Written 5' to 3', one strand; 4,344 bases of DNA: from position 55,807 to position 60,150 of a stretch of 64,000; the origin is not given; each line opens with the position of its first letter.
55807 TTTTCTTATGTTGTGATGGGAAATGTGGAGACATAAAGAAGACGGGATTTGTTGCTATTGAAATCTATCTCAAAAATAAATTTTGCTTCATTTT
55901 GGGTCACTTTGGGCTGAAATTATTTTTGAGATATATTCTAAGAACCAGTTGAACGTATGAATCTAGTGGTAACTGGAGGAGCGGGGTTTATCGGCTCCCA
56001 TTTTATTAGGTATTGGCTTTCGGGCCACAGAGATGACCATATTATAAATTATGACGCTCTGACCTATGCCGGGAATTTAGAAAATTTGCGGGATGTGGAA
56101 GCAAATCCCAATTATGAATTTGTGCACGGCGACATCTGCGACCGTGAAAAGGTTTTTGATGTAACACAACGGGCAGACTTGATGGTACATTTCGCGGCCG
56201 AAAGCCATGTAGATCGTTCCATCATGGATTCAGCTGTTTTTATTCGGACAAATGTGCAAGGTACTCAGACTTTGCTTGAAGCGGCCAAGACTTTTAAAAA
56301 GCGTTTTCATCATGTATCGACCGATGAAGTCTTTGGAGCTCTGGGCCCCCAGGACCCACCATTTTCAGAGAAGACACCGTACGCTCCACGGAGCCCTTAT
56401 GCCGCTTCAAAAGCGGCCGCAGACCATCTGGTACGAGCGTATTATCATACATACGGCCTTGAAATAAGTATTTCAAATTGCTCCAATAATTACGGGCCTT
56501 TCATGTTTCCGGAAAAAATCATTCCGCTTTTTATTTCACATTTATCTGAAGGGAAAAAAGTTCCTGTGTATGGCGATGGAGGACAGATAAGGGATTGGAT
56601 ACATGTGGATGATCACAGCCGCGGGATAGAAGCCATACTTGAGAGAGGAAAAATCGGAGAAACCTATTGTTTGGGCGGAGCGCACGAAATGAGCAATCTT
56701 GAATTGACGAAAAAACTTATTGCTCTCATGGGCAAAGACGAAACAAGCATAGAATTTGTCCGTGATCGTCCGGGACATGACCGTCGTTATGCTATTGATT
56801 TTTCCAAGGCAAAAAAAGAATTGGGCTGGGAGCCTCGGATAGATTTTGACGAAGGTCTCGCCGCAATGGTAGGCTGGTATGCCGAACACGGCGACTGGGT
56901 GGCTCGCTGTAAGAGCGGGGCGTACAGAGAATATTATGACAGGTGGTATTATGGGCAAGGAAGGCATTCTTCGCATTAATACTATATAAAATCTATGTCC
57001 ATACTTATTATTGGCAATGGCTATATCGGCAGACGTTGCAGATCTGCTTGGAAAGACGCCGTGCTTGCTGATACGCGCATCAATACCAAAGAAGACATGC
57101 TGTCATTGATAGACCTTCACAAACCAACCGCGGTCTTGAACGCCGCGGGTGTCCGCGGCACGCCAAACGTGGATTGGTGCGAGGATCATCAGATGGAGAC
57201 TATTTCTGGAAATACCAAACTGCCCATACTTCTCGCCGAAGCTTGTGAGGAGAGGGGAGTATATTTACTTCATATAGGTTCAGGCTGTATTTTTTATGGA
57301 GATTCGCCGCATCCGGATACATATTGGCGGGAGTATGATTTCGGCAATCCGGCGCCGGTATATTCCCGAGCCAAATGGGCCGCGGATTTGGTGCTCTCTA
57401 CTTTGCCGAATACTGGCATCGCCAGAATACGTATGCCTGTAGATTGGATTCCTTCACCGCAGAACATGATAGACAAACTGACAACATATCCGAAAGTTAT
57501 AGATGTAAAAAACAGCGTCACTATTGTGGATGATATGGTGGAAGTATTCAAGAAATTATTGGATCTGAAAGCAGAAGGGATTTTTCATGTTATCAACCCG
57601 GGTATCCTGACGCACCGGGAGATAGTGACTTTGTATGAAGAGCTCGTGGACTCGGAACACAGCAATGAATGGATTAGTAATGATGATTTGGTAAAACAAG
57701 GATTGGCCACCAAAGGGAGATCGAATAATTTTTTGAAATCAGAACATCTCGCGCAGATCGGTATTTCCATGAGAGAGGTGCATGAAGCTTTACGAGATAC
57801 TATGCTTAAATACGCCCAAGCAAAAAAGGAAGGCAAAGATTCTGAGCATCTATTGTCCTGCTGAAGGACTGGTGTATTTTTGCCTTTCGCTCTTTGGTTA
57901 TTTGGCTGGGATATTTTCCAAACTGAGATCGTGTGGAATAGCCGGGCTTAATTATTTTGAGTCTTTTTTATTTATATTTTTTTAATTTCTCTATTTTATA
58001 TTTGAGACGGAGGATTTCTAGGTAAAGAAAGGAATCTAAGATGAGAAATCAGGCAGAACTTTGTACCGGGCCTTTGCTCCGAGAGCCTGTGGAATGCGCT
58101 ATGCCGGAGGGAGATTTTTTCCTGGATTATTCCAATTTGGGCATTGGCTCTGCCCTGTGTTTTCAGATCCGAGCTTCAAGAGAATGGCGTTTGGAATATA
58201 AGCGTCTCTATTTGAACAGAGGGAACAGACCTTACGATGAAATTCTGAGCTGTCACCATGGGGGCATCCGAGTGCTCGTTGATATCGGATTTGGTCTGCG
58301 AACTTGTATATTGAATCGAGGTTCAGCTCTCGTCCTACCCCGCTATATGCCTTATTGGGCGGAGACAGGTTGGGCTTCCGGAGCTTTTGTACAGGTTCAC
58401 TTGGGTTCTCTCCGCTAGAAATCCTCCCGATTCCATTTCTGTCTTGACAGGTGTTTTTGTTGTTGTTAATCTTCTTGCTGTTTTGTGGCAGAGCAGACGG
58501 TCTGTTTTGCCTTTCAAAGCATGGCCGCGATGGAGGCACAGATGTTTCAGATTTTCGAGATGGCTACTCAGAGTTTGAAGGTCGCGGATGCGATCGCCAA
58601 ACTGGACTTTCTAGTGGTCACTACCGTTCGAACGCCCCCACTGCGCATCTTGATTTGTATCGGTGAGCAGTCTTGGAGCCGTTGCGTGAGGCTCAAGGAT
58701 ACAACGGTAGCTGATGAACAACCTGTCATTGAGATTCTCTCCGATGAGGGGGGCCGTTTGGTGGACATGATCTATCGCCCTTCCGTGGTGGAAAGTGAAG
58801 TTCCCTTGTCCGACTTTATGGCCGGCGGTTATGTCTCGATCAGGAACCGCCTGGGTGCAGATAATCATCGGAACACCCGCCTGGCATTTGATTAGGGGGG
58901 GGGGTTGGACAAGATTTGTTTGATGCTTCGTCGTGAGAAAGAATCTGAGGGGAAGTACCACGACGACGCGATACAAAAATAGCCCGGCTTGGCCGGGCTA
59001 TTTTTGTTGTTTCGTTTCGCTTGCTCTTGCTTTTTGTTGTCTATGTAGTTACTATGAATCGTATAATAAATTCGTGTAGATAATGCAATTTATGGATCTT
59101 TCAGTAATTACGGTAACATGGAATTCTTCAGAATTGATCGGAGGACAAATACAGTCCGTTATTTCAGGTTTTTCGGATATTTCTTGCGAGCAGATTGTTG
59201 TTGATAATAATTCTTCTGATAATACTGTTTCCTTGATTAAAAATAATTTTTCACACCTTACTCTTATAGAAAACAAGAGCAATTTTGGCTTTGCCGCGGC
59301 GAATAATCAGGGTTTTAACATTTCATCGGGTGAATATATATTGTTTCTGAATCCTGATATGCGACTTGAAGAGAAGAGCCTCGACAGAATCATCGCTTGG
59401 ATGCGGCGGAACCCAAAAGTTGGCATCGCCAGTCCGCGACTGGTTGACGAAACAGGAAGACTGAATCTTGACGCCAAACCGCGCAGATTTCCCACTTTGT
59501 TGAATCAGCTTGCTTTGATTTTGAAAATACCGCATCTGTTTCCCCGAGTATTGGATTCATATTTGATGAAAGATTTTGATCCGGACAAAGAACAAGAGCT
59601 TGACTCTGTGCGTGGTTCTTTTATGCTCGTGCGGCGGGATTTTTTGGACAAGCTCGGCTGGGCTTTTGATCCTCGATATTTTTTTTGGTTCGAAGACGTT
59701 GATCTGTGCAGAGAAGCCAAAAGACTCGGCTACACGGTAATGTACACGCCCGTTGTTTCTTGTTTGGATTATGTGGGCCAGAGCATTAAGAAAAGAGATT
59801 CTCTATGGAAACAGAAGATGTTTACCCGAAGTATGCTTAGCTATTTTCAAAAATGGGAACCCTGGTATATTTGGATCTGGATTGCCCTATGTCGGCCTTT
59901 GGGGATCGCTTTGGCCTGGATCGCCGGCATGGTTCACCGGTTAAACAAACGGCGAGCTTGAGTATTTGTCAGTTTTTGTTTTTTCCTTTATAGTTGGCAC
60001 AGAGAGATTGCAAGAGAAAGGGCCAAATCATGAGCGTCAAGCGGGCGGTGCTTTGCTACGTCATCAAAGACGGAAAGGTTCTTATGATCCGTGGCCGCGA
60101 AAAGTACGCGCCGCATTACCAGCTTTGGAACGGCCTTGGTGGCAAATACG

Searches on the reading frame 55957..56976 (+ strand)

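Call 87: search_protein_families(library=pfam, proteins=[window:55957-56976:+], max_evalue=0.001)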
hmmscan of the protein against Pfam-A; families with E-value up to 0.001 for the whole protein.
window:55957-56976:+ (340 aa): 7 families
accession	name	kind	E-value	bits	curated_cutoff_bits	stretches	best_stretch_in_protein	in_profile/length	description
PF16363.11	GDP_Man_Dehyd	-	3.3e-88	296.7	27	1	5-304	2-332/332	GDP-mannose 4,6 dehydratase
PF01370.27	Epimerase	-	1.6e-64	218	20.9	1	4-240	2-240/240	NAD dependent epimerase/dehydratase family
PF02719.21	Polysacc_synt_2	-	1.1e-17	64.6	20.2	2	4-124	2-130/293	Polysaccharide biosynthesis protein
PF01073.25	3Beta_HSD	-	3.5e-17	62.8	22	1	4-161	1-159/280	3-beta hydroxysteroid dehydrogenase/isomerase family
PF07993.18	NAD_binding_4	-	3.2e-16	59.7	20.1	1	5-177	1-206/258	Male sterility protein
PF04321.23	RmlD_sub_bind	-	1.8e-15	57.2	27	1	1-268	1-241/287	RmlD substrate binding domain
PF13460.12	NAD_binding_10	-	3.1e-06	27.6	27.2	1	7-161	1-133/184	NAD(P)H-binding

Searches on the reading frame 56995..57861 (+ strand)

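Call 6: search_protein_families(library=pfam, proteins=[window:56995-57861:+], max_evalue=1)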
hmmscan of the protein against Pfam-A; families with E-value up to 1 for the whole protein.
window:56995-57861:+ (289 aa): 2 families
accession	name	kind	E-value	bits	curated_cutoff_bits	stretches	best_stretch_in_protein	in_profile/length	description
PF04321.23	RmlD_sub_bind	-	2.1e-14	53.7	27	1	26-209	34-222/287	RmlD substrate binding domain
PF01370.27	Epimerase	-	7.9e-11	42.3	20.9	1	24-134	45-153/240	NAD dependent epimerase/dehydratase family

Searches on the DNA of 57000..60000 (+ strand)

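Call 5: search_rna_families(source=window, start=57000, end=60000, threshold=evalue, max_evalue=1)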
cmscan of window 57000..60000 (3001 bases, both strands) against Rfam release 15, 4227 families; matches with E-value up to 1: 3.
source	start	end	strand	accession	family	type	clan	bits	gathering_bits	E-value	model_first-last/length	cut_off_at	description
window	58941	59022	+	RF02621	BSnc120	Gene; sRNA;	-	26.1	114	0.0051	1-88/88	no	Brucella sRNA 120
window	58973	59040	-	RF00506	Thr_leader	Cis-reg; leader;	-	25.4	55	0.076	1-118/118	no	Threonine operon leader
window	58969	59038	-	RF02053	STnc430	Gene; sRNA;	-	24.1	47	0.84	1-162/162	no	Enterobacterial sRNA STnc430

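Call 94: search_rna_families(sources=[L013, L016, L022], threshold=evalue, max_evalue=1)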
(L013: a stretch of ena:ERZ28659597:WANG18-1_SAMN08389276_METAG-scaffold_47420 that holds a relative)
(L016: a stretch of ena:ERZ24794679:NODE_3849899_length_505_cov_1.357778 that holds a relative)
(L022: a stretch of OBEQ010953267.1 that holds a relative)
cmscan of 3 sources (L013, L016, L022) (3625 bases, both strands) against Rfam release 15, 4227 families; matches with E-value up to 1: 1.
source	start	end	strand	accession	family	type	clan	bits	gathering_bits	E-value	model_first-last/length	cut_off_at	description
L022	1308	1419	+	RF02634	EF3314_EF3315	Gene; sRNA;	-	22.1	100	0.048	1-141/141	no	Enterococcus sRNA EF3314_EF3315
